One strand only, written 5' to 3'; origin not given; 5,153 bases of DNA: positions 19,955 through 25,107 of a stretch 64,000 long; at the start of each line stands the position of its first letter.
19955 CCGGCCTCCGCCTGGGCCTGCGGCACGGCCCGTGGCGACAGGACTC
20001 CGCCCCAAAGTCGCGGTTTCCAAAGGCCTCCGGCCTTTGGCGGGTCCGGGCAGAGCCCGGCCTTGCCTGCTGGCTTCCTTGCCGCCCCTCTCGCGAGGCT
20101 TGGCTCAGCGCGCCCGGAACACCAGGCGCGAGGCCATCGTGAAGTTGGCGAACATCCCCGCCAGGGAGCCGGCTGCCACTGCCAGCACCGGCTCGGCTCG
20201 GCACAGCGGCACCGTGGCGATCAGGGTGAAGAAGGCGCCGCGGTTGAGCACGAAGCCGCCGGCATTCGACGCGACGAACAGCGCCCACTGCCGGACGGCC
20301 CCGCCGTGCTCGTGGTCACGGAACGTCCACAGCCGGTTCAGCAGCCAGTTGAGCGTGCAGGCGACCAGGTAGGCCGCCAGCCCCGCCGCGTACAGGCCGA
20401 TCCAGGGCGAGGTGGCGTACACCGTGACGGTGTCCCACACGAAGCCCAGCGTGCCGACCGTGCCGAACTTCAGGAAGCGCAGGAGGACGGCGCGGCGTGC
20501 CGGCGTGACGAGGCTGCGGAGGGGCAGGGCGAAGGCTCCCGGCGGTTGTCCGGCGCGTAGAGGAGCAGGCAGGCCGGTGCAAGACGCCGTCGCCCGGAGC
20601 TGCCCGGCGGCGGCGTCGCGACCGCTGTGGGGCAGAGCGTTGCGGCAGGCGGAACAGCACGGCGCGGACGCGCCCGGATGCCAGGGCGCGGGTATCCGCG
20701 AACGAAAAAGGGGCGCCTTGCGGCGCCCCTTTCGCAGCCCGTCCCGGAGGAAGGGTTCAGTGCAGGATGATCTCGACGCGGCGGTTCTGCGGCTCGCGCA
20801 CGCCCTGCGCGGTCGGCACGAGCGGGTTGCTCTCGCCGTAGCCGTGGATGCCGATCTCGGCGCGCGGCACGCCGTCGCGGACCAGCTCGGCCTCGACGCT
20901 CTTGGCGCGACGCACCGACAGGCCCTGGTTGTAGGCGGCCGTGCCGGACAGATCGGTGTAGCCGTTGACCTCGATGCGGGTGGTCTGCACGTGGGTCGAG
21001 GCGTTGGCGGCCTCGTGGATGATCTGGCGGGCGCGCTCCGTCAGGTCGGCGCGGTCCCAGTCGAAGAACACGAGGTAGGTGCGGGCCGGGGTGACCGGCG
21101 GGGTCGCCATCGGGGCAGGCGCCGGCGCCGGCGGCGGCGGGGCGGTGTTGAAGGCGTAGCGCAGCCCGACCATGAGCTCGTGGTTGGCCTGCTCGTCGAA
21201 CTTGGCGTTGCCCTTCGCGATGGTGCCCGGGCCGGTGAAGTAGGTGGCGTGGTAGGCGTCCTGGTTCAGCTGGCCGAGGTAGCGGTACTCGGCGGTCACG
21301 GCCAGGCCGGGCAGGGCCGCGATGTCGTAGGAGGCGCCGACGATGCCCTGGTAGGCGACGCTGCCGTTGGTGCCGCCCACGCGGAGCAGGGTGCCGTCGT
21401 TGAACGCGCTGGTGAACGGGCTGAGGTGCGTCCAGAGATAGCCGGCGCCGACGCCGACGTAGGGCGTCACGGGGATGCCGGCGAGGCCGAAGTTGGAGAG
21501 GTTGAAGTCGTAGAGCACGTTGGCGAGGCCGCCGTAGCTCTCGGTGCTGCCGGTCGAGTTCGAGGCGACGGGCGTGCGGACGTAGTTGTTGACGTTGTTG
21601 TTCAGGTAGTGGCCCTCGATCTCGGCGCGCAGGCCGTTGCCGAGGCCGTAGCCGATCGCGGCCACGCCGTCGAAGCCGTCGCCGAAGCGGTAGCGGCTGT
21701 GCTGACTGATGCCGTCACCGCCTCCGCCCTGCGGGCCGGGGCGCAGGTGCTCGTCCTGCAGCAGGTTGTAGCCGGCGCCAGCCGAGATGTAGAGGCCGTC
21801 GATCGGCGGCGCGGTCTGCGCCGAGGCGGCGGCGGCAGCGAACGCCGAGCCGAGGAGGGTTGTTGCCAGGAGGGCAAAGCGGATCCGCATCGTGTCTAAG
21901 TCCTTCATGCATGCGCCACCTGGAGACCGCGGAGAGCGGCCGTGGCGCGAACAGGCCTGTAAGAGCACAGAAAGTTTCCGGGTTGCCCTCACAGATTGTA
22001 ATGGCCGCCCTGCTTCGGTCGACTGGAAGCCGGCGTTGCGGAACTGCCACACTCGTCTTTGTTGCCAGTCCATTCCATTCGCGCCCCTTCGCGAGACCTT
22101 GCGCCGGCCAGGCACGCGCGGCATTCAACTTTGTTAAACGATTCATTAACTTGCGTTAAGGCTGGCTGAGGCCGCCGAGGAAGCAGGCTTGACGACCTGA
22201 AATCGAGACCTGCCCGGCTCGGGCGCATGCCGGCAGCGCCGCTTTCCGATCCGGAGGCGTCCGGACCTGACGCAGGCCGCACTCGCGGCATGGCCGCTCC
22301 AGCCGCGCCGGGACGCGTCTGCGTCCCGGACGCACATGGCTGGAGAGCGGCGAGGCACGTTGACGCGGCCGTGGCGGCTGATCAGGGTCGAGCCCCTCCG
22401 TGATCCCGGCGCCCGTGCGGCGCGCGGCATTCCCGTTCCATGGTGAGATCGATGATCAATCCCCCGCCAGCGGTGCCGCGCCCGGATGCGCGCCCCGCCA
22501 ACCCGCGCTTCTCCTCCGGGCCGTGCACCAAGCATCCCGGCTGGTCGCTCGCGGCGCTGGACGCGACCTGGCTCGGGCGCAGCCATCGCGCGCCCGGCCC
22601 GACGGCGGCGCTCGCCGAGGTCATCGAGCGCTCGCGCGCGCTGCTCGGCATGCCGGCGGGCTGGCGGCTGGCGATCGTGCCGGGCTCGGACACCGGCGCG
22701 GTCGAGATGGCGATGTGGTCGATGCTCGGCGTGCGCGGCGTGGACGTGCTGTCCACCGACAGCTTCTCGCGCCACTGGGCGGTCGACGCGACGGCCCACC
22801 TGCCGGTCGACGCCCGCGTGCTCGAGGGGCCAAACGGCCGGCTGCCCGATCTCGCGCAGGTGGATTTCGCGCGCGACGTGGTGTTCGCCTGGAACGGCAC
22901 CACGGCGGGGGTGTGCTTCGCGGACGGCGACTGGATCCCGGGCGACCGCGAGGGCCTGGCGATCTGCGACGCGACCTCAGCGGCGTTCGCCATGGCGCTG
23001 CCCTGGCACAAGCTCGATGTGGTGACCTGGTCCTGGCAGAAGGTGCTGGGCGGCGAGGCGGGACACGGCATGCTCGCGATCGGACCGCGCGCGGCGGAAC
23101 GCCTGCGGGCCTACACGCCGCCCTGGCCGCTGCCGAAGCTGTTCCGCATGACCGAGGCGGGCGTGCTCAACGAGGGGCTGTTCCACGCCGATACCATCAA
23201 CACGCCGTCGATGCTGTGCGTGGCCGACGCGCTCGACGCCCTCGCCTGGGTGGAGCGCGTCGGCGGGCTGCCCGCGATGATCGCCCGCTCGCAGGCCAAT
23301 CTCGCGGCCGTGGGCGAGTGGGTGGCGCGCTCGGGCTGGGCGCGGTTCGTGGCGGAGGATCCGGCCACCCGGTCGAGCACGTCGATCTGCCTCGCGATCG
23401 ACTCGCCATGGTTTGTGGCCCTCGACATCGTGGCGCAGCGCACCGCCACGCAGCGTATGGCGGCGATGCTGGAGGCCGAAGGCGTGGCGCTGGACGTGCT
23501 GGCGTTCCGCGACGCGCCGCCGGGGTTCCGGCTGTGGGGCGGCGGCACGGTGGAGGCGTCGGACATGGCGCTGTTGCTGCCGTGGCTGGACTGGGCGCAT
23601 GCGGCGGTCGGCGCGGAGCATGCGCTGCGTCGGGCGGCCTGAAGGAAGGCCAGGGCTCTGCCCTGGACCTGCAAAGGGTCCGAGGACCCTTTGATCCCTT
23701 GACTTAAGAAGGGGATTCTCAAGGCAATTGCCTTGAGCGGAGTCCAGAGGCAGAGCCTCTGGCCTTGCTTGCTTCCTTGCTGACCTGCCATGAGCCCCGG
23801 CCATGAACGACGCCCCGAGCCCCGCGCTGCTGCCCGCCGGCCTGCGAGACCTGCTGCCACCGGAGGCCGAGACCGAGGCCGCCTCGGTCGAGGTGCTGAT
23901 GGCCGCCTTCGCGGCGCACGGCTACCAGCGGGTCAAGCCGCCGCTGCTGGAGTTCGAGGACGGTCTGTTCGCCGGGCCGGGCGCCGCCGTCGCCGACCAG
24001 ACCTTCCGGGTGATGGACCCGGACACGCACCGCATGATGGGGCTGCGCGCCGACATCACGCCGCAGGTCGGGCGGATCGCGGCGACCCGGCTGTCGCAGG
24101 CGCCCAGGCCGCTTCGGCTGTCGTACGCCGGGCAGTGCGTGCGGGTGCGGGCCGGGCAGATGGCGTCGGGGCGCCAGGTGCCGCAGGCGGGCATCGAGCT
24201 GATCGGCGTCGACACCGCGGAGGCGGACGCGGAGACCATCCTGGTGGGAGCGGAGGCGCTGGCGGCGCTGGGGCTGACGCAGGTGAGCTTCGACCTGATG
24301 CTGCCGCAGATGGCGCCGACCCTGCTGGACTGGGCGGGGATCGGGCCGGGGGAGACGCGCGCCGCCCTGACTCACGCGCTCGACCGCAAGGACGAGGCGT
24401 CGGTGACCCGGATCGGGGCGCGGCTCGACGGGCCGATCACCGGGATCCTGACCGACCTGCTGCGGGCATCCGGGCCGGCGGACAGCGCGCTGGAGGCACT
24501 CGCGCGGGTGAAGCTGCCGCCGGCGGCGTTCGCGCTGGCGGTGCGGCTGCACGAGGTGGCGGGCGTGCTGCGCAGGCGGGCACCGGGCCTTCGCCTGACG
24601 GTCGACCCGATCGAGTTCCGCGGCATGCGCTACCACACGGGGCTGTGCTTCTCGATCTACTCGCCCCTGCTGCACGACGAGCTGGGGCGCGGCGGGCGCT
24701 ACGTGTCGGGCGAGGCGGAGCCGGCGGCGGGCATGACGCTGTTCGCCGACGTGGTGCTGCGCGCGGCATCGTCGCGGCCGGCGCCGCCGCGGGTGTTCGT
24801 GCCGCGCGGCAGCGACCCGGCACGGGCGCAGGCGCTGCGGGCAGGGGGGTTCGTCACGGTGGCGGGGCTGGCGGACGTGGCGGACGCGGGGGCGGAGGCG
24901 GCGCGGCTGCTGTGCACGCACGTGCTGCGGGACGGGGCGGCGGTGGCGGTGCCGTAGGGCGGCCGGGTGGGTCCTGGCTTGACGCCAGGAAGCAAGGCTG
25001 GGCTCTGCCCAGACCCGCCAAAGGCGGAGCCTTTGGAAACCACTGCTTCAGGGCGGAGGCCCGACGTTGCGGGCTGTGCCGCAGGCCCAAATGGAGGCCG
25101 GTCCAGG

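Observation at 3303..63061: Mosaic two-armed palindromic element occupies 15 intergenic regions (about one per 4 kb)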

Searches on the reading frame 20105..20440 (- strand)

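Call 77: search_protein_families(library=pfam, proteins=[window:20105-20440:-])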
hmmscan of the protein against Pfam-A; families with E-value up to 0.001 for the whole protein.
window:20105-20440:- (111 aa): 1 family
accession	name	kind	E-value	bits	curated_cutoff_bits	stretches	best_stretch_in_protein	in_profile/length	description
PF04138.20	GtrA_DPMS_TM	-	3.6e-16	59.8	26.1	1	8-108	18-117/117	GtrA/DPMS, transmembrane domain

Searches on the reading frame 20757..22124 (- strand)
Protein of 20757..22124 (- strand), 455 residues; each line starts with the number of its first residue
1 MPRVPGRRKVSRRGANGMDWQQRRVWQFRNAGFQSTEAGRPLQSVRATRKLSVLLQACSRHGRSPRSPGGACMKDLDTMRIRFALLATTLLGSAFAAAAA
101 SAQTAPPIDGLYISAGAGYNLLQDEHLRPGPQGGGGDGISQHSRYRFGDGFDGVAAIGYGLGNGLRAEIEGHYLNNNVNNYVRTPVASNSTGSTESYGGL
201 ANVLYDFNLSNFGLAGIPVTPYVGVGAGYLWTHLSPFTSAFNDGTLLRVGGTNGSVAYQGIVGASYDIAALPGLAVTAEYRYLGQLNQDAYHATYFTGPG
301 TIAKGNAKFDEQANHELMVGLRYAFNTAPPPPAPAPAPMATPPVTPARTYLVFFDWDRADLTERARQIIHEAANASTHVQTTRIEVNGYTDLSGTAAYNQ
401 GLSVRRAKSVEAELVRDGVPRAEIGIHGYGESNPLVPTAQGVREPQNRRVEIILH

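Call 10: search_protein_families(library=pfam, proteins=[window:20757-22124:-])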
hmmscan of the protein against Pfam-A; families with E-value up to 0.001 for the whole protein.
window:20757-22124:- (455 aa): 2 families
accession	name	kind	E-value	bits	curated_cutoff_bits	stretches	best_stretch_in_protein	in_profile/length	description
PF00691.25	OmpA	-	1.8e-17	63.9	27.2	1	353-448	1-98/98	OmpA family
PF01617.23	Surface_Ag_2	-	5.2e-05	23.3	22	0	201-271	140-191/247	Surface antigen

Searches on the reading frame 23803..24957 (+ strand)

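Call 77: search_protein_families(library=pfam, proteins=[window:23803-24957:+])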
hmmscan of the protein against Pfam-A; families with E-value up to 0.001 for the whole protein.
window:23803-24957:+ (384 aa): 1 family
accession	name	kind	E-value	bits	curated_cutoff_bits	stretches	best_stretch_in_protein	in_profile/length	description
PF13393.11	tRNA-synt_His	-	4.5e-83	279.5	25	1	13-313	1-303/308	Histidyl-tRNA synthetase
